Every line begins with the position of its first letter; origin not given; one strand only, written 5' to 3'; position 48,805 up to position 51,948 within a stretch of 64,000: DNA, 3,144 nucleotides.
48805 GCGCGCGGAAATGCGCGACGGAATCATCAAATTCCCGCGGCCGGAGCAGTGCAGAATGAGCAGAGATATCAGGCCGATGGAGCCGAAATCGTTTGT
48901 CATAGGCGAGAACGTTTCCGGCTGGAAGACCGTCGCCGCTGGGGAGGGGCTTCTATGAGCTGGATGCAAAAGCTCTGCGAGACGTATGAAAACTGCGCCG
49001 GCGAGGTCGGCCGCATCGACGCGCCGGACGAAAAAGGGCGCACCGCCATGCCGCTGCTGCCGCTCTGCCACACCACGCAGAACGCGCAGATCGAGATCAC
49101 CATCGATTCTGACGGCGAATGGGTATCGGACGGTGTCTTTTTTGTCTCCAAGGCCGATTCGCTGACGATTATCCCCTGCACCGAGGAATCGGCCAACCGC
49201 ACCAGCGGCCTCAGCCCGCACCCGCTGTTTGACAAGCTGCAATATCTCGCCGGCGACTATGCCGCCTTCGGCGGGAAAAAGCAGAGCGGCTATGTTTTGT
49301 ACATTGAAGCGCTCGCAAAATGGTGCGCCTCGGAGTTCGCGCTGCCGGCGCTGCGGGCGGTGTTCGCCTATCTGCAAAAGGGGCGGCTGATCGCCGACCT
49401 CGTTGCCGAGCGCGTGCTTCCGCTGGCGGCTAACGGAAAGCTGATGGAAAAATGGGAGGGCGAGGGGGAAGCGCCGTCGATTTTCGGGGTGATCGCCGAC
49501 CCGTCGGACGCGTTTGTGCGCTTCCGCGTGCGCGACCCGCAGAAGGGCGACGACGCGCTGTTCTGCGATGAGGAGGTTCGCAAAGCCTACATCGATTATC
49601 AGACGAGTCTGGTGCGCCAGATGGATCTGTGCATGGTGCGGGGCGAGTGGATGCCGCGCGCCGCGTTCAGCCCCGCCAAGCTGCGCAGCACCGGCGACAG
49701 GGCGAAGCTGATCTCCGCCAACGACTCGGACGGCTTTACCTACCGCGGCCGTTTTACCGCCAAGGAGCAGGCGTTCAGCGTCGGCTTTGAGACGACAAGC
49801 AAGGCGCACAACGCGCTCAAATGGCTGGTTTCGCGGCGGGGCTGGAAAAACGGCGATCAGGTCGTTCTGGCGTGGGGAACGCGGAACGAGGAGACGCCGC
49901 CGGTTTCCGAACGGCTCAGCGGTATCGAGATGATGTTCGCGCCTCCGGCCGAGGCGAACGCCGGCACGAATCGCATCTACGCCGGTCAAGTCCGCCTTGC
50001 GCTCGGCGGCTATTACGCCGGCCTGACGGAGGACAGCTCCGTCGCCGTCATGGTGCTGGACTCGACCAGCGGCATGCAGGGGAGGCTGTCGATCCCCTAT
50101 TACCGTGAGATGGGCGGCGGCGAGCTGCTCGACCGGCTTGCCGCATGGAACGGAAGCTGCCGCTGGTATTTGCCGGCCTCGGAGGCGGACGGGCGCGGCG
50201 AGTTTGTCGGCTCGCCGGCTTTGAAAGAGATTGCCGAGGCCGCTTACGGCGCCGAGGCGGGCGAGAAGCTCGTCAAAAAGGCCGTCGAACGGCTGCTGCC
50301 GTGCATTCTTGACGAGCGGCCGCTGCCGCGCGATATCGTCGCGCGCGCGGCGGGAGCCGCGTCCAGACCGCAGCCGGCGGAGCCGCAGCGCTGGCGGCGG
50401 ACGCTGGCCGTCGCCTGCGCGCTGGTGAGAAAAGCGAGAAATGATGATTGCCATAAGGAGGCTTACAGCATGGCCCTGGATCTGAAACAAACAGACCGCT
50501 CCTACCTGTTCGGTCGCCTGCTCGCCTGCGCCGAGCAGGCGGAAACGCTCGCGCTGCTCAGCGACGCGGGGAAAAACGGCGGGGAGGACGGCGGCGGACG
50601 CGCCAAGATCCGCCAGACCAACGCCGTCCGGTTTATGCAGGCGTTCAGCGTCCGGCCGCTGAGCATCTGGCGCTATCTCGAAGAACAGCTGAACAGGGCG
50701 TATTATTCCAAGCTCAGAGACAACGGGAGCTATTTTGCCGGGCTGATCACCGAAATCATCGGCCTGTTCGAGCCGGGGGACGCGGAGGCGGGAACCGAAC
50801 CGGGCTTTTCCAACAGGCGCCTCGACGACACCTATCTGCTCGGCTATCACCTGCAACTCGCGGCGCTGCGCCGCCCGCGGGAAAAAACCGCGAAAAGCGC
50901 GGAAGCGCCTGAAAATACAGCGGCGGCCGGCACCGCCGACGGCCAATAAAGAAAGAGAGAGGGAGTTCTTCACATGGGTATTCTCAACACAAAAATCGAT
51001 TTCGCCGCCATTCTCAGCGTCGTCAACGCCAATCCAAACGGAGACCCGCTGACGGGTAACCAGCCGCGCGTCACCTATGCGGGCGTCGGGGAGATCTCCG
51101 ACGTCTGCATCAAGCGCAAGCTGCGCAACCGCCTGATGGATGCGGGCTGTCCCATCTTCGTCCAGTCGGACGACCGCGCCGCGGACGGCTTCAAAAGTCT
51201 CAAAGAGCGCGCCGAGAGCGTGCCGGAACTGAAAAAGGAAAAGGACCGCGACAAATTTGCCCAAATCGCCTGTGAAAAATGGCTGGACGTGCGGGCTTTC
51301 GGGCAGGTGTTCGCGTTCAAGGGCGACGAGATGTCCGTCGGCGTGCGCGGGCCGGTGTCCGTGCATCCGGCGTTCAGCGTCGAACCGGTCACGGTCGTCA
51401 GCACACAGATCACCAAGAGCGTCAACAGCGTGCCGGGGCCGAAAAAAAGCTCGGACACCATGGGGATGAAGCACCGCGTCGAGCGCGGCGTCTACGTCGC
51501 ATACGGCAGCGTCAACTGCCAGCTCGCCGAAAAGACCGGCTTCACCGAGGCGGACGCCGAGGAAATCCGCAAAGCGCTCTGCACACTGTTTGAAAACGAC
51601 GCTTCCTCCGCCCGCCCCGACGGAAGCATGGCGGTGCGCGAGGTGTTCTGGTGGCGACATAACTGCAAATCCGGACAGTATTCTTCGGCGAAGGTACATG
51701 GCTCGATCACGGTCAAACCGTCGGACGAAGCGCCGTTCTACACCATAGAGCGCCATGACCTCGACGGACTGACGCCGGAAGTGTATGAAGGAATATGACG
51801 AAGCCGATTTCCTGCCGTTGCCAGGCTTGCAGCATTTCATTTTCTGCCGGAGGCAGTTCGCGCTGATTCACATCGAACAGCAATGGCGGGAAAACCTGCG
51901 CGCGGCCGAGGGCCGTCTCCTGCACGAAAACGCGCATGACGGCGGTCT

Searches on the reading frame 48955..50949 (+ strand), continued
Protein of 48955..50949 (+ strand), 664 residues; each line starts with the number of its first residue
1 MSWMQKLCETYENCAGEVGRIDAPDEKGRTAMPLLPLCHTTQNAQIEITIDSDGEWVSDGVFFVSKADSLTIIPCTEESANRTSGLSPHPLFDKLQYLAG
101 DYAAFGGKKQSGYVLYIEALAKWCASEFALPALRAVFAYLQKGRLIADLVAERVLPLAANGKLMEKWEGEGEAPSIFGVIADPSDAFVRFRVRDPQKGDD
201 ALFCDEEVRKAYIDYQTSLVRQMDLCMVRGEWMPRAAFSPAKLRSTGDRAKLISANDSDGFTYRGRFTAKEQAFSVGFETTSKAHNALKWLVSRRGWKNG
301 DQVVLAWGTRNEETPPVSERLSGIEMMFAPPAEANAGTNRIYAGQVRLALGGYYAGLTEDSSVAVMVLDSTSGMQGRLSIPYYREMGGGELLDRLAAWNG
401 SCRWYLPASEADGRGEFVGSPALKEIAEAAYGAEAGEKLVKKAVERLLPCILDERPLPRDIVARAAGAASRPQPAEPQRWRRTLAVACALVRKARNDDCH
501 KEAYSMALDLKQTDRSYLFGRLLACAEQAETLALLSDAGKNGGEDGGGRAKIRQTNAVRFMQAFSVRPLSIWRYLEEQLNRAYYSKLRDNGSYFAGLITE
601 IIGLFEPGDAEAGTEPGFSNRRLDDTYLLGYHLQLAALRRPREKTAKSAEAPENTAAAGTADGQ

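Call 30: find_encoding_contigs(protein=P0125, flank=8000, max_places=6)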
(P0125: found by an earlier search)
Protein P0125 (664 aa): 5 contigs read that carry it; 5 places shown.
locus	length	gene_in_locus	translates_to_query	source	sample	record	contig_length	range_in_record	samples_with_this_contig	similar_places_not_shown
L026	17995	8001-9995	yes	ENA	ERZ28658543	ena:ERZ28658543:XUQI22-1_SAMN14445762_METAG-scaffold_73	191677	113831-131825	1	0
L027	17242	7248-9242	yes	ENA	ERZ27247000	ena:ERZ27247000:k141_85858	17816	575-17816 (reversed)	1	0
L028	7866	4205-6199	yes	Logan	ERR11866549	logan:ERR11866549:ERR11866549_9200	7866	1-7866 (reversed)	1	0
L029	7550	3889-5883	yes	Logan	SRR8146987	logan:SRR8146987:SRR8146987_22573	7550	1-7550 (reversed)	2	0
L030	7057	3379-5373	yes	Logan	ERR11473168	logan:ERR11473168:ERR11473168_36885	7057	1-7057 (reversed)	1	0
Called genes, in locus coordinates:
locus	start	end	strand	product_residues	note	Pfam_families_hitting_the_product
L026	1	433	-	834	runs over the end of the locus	PF01074:Glyco_hydro_38N, PF09261:Alpha-mann_mid, PF07748:Glyco_hydro_38C, PF17677:Glyco_hydro38C2 (faint)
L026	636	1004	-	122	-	PF01325:Fe_dep_repress, PF24034:DUF7343 (weak), PF02742:Fe_dep_repr_C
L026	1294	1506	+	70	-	PF04023:FeoA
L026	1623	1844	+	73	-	PF04023:FeoA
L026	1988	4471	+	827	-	PF01926:MMR_HSR1, PF02421:FeoB_N, PF17910:FeoB_Cyto, PF07670:Gate, PF07664:FeoB_C, PF07670:Gate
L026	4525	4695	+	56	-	-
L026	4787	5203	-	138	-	PF00376:MerR, PF13411:MerR_1, PF09278:MerR-DNA-bind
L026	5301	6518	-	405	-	PF00149:Metallophos, PF12850:Metallophos_2 (weak)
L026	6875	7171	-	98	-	-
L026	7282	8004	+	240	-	PF09704:Cas_Cas5d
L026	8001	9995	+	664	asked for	PF09709:Cas_Csd1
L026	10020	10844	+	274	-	PF05107:Cas_Cas7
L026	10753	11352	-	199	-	-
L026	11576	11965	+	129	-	PF00392:GntR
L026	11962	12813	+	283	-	PF00005:ABC_tran, PF13401:AAA_22 (faint), PF13304:AAA_21 (weak)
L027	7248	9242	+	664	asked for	PF09709:Cas_Csd1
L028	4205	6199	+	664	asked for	PF09709:Cas_Csd1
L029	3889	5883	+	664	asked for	PF09709:Cas_Csd1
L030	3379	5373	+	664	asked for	PF09709:Cas_Csd1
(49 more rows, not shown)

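Call 31: find_encoding_contigs(protein=P0133, flank=8000, max_places=4)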
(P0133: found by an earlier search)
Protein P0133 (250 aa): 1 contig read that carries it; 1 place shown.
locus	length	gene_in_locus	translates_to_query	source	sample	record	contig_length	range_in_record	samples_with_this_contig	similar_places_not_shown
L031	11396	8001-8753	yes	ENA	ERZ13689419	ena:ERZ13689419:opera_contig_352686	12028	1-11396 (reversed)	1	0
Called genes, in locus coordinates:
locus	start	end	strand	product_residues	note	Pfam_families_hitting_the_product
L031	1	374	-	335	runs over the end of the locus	?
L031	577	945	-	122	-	PF01325:Fe_dep_repress, PF24034:DUF7343 (weak), PF02742:Fe_dep_repr_C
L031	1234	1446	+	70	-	PF04023:FeoA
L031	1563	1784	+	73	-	PF04023:FeoA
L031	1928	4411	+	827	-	PF01926:MMR_HSR1, PF02421:FeoB_N, PF17910:FeoB_Cyto, PF07670:Gate, PF07664:FeoB_C, PF07670:Gate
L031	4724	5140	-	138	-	PF00376:MerR, PF13411:MerR_1, PF09278:MerR-DNA-bind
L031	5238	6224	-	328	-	PF00149:Metallophos, PF12850:Metallophos_2 (weak)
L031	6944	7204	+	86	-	-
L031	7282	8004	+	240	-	PF09704:Cas_Cas5d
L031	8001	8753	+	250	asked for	PF09709:Cas_Csd1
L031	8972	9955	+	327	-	PF09709:Cas_Csd1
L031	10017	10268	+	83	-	PF05107:Cas_Cas7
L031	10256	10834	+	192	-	PF05107:Cas_Cas7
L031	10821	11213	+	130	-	PF09827:CRISPR_Cas2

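Call 36: find_encoding_contigs(protein=P0146, flank=8000, max_places=4)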
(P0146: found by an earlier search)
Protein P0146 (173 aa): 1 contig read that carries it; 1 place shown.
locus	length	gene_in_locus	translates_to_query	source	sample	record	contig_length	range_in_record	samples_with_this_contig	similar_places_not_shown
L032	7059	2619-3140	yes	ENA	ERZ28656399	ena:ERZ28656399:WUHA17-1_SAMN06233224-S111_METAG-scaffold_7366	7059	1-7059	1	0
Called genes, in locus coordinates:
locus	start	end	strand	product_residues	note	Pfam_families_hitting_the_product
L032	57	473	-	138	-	PF00376:MerR, PF13411:MerR_1, PF09278:MerR-DNA-bind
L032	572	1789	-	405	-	PF00149:Metallophos, PF12850:Metallophos_2 (weak)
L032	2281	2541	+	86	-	-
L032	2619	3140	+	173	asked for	PF09704:Cas_Cas5d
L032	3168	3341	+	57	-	-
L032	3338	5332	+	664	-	PF09709:Cas_Csd1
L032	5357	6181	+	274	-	PF05107:Cas_Cas7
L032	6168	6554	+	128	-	PF09827:CRISPR_Cas2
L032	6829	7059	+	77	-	?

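Call 37: find_encoding_contigs(protein=P0142, flank=8000, max_places=4)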
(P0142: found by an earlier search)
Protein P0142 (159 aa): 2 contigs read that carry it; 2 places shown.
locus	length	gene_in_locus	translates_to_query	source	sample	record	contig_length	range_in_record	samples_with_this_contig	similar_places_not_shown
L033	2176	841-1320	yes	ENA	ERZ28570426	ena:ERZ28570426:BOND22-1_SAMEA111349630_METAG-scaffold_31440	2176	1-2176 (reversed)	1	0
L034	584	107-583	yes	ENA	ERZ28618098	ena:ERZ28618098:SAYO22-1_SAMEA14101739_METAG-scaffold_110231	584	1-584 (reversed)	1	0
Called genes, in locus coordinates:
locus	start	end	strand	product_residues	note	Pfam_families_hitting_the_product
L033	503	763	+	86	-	-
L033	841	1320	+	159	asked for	PF09704:Cas_Cas5d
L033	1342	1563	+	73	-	-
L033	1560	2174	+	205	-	?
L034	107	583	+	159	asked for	PF09704:Cas_Cas5d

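Call 44: find_encoding_contigs(protein=P0124, flank=8000, max_places=6)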
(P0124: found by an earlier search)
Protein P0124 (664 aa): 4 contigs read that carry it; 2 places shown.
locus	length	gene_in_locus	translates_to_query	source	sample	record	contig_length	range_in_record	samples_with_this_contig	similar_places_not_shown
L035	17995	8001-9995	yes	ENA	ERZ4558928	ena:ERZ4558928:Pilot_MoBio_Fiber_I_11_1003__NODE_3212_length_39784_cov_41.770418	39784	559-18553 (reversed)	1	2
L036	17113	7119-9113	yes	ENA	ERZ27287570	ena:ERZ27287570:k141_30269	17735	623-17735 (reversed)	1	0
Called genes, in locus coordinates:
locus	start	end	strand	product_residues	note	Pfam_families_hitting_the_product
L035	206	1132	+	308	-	PF00665:rve, PF13683:rve_3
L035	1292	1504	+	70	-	PF04023:FeoA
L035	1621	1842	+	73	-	PF04023:FeoA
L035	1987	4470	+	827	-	PF01926:MMR_HSR1, PF02421:FeoB_N, PF17910:FeoB_Cyto, PF07670:Gate, PF07664:FeoB_C, PF07670:Gate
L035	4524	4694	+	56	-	-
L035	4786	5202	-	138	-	PF00376:MerR, PF13411:MerR_1, PF09278:MerR-DNA-bind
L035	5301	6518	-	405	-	PF00149:Metallophos, PF12850:Metallophos_2 (weak)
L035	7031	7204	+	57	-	-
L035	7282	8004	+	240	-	PF09704:Cas_Cas5d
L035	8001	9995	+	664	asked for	PF09709:Cas_Csd1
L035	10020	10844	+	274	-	PF05107:Cas_Cas7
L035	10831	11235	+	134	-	PF09827:CRISPR_Cas2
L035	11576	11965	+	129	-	PF00392:GntR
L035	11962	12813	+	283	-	PF00005:ABC_tran, PF13401:AAA_22 (faint), PF13304:AAA_21 (weak)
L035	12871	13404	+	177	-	PF13346:ABC2_membrane_5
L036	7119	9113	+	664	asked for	PF09709:Cas_Csd1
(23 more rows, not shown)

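Call 52: find_encoding_contigs(protein=P0007, flank=10000, max_places=2)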
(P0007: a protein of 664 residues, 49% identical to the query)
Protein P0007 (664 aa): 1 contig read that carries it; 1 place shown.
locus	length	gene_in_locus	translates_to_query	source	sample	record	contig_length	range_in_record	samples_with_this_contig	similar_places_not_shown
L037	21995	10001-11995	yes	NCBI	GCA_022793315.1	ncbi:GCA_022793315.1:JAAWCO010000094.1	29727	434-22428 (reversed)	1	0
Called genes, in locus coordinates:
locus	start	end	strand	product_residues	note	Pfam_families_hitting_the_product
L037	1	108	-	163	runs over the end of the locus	PF00588:SpoU_methylase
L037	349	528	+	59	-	-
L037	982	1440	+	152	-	-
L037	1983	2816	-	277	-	-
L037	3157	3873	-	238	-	PF02146:SIR2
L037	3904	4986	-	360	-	PF17996:CE2_N, PF00657:Lipase_GDSL (weak), PF13472:Lipase_GDSL_2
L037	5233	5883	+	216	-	PF03006:HlyIII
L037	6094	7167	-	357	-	PF00180:Iso_dh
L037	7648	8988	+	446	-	PF00270:DEAD, PF04851:ResIII (weak), PF13401:AAA_22 (weak), PF22590:Cas3-like_C_2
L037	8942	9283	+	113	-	-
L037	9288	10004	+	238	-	PF09704:Cas_Cas5d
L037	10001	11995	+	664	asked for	PF09709:Cas_Csd1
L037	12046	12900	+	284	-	PF05107:Cas_Cas7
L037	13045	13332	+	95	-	PF01867:Cas_Cas1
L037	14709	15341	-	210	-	PF14681:UPRTase, PF00156:Pribosyltran (weak)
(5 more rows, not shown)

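Call 53: find_encoding_contigs(protein=P0003, flank=10000, max_places=2)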
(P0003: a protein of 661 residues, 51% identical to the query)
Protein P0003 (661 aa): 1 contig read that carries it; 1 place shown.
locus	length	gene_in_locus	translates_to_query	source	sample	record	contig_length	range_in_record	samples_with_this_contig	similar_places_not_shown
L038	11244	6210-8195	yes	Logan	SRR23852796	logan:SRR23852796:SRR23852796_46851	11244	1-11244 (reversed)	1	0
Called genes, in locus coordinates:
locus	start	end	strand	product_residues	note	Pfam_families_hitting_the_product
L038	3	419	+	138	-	?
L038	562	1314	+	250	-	PF01416:PseudoU_synth_1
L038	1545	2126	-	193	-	PF07155:ECF-ribofla_trS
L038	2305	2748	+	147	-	PF03862:SpoVAC_SpoVAEB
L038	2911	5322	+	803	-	PF18019:Cas3_HD (weak), PF04851:ResIII, PF00270:DEAD, PF00271:Helicase_C (weak), PF22590:Cas3-like_C_2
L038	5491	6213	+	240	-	PF09704:Cas_Cas5d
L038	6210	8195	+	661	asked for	PF09709:Cas_Csd1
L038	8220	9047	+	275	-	PF05107:Cas_Cas7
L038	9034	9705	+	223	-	PF01930:Cas_Cas4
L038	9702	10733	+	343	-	PF01867:Cas_Cas1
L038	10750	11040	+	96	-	PF09827:CRISPR_Cas2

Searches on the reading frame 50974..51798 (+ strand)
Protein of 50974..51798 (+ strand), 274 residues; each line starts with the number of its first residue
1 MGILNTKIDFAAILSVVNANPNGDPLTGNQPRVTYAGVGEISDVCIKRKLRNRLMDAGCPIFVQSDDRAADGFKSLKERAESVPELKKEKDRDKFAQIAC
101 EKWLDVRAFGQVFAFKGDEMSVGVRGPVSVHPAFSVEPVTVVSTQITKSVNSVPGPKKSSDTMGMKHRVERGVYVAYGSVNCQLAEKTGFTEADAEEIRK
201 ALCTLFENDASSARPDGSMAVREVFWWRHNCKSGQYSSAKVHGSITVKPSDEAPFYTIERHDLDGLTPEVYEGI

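Call 6: search_protein_families(library=ncbifam, proteins=[window:50974-51798:+], max_evalue=0.01)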
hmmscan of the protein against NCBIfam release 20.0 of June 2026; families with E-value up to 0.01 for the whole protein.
window:50974-51798:+ (274 aa): 4 families
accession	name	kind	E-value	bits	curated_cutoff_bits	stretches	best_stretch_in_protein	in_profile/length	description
TIGR02589.1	cas_Csd2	exception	2e-96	322.7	182.25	1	7-256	1-259/284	type I-C CRISPR-associated protein Cas7/Csd2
TIGR01595.1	cas_CT1132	subfamily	5.8e-65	219.5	125.8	1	5-252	2-252/268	CRISPR-associated protein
TIGR02590.1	cas_Csh2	exception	2.5e-25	89.5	171.55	1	14-213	8-208/286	type I-B CRISPR-associated protein Cas7/Csh2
TIGR01869.1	casC_Cse4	exception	0.00071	19.6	178.05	1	60-215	116-268/325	type I-E CRISPR-associated protein Cas7/Cse4/CasC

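Call 7: search_protein_families(library=pfam, proteins=[window:50974-51798:+], max_evalue=0.01)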
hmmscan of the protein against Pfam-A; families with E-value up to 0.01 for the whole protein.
window:50974-51798:+ (274 aa): 1 family
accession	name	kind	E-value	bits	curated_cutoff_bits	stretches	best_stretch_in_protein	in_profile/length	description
PF05107.17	Cas_Cas7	-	9.7e-76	255.1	33.2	1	7-253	2-236/249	CRISPR-associated protein Cas7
